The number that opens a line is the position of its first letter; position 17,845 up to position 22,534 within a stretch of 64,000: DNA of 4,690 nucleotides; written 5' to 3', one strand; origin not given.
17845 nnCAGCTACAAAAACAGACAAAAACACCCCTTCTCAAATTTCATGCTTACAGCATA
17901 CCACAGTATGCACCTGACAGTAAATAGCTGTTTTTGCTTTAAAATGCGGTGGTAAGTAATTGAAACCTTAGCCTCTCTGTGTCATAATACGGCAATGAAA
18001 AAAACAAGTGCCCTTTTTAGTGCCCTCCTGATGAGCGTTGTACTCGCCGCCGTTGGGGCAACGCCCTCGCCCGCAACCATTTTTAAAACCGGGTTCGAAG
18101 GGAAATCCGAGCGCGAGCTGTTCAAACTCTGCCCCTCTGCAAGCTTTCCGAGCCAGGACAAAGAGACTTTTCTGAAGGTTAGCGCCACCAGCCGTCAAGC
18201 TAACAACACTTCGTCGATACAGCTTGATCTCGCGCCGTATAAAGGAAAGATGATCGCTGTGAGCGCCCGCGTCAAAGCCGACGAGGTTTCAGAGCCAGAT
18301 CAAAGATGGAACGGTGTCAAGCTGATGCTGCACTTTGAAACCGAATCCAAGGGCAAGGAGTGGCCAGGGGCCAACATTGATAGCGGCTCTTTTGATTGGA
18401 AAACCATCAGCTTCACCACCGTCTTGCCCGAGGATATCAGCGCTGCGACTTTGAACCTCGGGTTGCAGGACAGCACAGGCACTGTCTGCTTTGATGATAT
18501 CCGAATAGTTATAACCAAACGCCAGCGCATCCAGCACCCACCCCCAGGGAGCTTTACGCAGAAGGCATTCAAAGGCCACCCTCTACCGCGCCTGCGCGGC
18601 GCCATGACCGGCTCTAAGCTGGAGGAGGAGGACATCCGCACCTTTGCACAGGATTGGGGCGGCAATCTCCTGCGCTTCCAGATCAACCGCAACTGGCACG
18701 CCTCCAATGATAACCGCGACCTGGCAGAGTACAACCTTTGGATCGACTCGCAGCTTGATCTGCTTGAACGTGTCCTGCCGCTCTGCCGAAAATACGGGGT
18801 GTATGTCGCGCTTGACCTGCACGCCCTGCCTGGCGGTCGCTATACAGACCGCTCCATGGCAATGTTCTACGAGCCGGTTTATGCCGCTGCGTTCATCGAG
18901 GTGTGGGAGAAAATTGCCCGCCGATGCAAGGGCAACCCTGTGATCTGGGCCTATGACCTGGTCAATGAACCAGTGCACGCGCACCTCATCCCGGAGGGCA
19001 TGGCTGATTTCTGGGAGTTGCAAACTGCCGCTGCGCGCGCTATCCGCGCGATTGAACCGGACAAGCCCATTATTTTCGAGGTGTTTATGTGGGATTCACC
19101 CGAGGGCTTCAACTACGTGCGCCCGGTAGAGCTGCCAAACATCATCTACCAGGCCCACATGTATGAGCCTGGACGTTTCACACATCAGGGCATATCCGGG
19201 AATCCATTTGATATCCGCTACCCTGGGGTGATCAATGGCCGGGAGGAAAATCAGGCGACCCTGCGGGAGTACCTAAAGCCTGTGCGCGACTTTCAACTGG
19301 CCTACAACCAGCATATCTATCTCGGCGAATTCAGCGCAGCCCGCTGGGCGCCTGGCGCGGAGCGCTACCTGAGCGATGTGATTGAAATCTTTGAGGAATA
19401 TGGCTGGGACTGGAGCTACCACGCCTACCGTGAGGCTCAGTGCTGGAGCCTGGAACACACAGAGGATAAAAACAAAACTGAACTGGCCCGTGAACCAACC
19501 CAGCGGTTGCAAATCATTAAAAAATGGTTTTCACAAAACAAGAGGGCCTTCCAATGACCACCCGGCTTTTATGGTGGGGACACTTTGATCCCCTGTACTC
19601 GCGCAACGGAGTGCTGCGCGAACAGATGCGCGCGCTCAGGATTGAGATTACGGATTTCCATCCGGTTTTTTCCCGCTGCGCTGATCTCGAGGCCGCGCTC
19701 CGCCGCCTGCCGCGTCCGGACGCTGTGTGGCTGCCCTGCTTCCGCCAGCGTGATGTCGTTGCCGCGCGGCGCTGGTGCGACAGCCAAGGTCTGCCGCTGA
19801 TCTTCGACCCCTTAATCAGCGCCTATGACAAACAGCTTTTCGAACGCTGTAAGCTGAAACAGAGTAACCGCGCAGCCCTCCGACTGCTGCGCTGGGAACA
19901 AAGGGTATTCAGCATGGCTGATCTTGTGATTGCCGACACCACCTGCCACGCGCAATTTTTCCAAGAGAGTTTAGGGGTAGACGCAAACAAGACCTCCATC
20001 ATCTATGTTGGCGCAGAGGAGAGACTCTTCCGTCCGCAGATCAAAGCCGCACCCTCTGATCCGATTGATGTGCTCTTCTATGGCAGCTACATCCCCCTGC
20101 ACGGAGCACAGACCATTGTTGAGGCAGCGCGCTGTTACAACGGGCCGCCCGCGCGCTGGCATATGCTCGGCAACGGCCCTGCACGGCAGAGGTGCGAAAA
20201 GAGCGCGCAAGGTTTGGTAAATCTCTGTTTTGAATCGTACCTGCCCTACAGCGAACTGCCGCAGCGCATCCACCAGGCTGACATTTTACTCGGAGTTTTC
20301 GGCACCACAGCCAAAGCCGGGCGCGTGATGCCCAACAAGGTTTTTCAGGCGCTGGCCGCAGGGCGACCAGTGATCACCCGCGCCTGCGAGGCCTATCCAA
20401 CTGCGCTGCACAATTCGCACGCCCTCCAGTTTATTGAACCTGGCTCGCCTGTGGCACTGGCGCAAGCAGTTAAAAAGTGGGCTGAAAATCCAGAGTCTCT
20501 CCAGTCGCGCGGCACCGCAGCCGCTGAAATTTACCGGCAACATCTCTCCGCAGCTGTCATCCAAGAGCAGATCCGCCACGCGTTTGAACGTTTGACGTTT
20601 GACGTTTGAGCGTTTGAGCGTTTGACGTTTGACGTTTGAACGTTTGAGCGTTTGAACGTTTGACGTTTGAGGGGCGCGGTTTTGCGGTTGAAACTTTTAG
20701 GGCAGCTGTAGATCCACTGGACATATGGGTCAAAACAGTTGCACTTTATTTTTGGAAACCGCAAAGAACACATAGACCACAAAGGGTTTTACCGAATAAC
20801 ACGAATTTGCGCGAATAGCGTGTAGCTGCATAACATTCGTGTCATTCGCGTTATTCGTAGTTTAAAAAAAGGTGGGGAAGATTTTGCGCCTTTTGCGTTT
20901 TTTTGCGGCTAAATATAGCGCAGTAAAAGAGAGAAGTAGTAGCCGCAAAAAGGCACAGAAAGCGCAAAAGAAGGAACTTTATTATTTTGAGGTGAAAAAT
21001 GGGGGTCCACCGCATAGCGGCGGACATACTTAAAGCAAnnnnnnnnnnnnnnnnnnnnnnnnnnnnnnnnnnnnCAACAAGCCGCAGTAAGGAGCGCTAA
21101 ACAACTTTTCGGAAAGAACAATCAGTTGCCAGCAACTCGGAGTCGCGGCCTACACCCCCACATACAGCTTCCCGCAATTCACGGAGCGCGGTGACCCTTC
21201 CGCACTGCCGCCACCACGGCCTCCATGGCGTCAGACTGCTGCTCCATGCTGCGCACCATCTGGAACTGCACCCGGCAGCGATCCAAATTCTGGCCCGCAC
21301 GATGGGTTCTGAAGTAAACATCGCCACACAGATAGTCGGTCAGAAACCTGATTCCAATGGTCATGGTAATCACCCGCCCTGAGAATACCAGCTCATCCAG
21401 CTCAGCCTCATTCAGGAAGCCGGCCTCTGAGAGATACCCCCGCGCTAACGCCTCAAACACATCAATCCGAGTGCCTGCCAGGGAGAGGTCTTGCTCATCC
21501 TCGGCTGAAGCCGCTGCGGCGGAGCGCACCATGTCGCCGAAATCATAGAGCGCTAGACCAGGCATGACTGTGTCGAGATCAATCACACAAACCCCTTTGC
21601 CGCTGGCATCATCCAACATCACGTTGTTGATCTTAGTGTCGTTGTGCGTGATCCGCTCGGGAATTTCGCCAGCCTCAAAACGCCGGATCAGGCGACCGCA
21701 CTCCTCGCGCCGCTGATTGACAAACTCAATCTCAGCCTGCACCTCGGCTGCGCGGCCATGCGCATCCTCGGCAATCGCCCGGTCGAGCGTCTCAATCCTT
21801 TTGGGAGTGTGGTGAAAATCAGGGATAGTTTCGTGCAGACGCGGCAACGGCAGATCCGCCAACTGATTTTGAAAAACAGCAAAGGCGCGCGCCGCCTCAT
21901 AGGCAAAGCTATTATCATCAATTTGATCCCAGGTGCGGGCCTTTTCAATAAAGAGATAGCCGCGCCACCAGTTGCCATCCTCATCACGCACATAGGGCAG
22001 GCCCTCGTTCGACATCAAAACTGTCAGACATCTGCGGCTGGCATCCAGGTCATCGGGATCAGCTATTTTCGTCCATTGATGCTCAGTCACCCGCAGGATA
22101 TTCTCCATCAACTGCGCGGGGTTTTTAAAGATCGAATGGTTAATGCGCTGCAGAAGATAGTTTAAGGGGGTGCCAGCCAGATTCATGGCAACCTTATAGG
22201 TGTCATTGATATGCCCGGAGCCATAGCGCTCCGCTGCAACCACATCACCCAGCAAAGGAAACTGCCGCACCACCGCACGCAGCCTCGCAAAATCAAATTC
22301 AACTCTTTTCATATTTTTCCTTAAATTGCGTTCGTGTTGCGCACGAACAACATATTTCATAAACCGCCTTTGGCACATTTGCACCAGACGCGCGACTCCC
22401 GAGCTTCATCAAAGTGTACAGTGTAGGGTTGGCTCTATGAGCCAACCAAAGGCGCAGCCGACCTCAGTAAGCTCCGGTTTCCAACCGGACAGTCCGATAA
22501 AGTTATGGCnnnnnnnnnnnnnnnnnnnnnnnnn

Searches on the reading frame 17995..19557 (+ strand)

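Call 19: search_protein_families(library=pfam, proteins=[window:17995-19557:+], max_evalue=0.001)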
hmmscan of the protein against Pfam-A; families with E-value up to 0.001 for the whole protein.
window:17995-19557:+ (520 aa): 1 family
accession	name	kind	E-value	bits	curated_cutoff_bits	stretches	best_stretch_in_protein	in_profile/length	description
PF00150.24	Cellulase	-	2.6e-23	83.4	23.5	1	206-477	18-267/272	Cellulase (glycosyl hydrolase family 5)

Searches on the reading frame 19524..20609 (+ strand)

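Call 19: search_protein_families(library=pfam, proteins=[window:19524-20609:+], max_evalue=0.001)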
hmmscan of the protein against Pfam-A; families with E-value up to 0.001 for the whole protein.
window:19524-20609:+ (361 aa): 4 families
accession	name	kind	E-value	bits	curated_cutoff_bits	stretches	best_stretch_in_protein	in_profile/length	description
PF00534.26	Glycos_transf_1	-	3.3e-11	43.5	26.4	1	172-333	7-169/172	Glycosyl transferases group 1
PF13692.12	Glyco_trans_1_4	-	6.3e-11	43.2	27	1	182-321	3-141/142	Glycosyl transferases group 1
PF13579.12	Glyco_trans_4_4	-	1.1e-09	39.3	29.7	1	49-163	57-158/158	Glycosyl transferase 4-like domain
PF13524.12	Glyco_trans_1_2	-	2.6e-08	34.4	25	1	211-346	16-139/144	Glycosyl transferase-like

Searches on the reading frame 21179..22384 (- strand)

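Call 20: search_protein_families(library=pfam, proteins=[window:21179-22384:-], max_evalue=0.001)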
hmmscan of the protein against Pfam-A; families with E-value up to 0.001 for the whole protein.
window:21179-22384:- (401 aa): 1 family
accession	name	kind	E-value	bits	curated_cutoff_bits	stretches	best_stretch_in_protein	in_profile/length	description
PF01636.29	APH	-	2e-16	60.9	23.2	1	53-291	4-214/239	Phosphotransferase enzyme family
